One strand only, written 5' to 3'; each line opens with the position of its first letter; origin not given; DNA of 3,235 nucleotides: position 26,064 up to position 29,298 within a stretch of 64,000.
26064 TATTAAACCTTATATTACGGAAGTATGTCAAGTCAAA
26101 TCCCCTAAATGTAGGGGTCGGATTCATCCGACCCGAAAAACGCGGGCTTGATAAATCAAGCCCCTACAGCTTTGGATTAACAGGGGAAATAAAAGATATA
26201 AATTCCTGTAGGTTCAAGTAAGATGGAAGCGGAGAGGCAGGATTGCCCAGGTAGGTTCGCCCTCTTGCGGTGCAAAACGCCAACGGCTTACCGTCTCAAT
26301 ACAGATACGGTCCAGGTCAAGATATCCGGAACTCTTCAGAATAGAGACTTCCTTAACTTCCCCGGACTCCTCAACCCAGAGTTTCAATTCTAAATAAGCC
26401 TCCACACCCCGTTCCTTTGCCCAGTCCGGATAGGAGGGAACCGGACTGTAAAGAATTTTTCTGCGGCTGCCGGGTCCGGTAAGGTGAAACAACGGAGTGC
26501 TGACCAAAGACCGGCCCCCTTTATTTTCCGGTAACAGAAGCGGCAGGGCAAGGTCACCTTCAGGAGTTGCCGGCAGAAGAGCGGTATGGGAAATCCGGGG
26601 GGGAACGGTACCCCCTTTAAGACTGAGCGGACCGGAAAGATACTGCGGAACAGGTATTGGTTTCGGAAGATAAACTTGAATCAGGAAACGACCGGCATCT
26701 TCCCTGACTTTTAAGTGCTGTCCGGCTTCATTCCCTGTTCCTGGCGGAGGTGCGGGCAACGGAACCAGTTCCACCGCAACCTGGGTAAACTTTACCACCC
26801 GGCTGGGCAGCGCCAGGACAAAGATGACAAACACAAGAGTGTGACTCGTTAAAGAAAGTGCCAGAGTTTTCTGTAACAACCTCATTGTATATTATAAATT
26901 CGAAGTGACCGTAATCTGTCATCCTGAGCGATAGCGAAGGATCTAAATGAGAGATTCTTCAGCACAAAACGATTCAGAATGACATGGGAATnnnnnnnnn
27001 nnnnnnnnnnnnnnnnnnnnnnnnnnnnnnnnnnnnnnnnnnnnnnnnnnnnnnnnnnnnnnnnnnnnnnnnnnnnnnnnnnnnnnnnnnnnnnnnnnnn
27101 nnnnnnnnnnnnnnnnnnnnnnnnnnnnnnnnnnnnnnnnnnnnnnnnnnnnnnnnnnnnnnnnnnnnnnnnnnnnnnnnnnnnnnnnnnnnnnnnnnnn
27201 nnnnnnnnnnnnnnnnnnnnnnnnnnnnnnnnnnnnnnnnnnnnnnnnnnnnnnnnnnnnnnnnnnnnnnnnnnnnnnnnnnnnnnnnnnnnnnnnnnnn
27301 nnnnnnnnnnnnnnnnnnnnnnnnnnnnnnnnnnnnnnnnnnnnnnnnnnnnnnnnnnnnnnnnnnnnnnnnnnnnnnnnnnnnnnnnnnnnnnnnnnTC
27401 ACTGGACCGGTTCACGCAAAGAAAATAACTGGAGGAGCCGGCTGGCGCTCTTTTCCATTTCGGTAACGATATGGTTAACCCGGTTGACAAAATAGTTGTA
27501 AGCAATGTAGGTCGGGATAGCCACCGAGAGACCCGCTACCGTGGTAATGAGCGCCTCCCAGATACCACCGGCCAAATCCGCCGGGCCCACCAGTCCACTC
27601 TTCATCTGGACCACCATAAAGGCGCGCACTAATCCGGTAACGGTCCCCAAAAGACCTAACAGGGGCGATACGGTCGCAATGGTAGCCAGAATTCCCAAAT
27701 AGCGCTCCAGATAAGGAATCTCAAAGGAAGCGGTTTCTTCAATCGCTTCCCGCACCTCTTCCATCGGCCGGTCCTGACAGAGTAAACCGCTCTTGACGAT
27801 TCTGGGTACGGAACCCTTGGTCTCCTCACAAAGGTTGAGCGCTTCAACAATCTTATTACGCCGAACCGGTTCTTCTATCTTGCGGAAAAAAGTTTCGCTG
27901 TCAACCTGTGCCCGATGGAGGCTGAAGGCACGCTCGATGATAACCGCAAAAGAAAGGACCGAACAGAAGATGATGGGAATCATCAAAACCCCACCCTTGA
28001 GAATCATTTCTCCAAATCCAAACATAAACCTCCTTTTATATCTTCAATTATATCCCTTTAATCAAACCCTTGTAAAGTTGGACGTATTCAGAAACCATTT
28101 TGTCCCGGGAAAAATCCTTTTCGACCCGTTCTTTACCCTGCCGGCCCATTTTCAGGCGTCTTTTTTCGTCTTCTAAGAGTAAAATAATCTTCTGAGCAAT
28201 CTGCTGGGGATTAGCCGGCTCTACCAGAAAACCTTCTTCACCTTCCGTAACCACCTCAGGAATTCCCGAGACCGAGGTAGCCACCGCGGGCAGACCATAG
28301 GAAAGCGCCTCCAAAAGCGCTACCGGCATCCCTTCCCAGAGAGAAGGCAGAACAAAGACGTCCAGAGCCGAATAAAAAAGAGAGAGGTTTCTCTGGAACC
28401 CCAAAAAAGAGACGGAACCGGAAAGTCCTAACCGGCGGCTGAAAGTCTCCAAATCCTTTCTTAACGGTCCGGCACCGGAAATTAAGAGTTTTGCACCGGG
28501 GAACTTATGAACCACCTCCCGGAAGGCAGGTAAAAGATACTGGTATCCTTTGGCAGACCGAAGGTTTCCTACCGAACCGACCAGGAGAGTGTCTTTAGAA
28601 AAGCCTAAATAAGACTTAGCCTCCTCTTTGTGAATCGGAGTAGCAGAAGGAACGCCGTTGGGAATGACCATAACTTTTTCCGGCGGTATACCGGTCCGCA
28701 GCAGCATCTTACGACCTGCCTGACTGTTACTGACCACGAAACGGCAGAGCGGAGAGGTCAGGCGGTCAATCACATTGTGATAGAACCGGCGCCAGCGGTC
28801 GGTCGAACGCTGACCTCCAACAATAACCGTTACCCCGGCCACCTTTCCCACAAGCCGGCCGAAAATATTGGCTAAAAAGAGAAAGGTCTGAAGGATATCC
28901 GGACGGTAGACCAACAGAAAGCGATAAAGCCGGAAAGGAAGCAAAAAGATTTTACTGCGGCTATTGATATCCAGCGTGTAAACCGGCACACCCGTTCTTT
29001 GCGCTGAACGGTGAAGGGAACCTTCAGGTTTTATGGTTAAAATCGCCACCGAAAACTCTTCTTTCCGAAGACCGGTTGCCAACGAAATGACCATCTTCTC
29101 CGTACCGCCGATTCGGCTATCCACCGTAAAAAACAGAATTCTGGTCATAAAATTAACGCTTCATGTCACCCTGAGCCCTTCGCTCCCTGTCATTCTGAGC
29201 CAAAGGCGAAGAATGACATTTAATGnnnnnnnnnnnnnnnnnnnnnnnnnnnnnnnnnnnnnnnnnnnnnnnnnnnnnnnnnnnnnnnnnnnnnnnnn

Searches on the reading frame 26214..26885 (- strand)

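Call 50: search_protein_families(library=pfam, proteins=[window:26214-26885:-], max_evalue=0.001)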
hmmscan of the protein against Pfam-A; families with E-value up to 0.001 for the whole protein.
window:26214-26885:- (223 aa): 1 family
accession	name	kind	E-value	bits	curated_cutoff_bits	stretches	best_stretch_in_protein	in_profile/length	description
PF03544.19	TonB_C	-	1.3e-14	54.8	24.6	1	149-222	2-79/79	Gram-negative bacterial TonB protein C-terminal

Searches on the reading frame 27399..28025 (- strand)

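Call 50: search_protein_families(library=pfam, proteins=[window:27399-28025:-], max_evalue=0.001)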
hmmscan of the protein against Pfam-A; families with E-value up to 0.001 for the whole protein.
window:27399-28025:- (208 aa): 1 family
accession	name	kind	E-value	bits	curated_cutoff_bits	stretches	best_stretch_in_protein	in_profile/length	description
PF01618.21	MotA_ExbB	-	3.4e-33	114.6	22.9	1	74-191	7-126/127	MotA/TolQ/ExbB proton channel family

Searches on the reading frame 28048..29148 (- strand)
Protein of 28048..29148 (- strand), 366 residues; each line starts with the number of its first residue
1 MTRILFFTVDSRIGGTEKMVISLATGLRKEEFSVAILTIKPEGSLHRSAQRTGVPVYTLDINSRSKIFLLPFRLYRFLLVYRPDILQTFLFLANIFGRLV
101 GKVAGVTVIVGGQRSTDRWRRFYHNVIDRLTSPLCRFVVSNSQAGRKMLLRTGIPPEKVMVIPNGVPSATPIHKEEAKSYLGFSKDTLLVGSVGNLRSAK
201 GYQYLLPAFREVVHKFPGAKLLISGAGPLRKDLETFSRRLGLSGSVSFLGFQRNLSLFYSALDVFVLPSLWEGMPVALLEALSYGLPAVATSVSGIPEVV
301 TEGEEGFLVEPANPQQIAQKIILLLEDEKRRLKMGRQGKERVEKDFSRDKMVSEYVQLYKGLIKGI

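Call 50: search_protein_families(library=pfam, proteins=[window:28048-29148:-], max_evalue=0.001)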
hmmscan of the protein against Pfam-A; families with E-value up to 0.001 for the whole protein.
window:28048-29148:- (366 aa): 7 families
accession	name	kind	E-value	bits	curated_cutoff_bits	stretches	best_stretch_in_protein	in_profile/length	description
PF00534.26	Glycos_transf_1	-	3e-43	147.8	26.4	1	175-341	3-172/172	Glycosyl transferases group 1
PF13692.12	Glyco_trans_1_4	-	3e-38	131.7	27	1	190-327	4-142/142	Glycosyl transferases group 1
PF13439.12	Glyco_transf_4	-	2.1e-18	67.4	28.5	1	13-167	1-167/170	Glycosyltransferase Family 4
PF13579.12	Glyco_trans_4_4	-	1.9e-15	58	29.7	1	14-165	1-158/158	Glycosyl transferase 4-like domain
PF13524.12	Glyco_trans_1_2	-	9.3e-08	32.6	25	1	273-353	62-140/144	Glycosyl transferase-like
PF20706.3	GT4-conflict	-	4.8e-07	29.5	26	1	156-303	171-323/385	Family 4 Glycosyltransferase in conflict systems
PF02350.25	Epimerase_2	-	0.00014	21.3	30.6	0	102-181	88-169/347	UDP-N-acetylglucosamine 2-epimerase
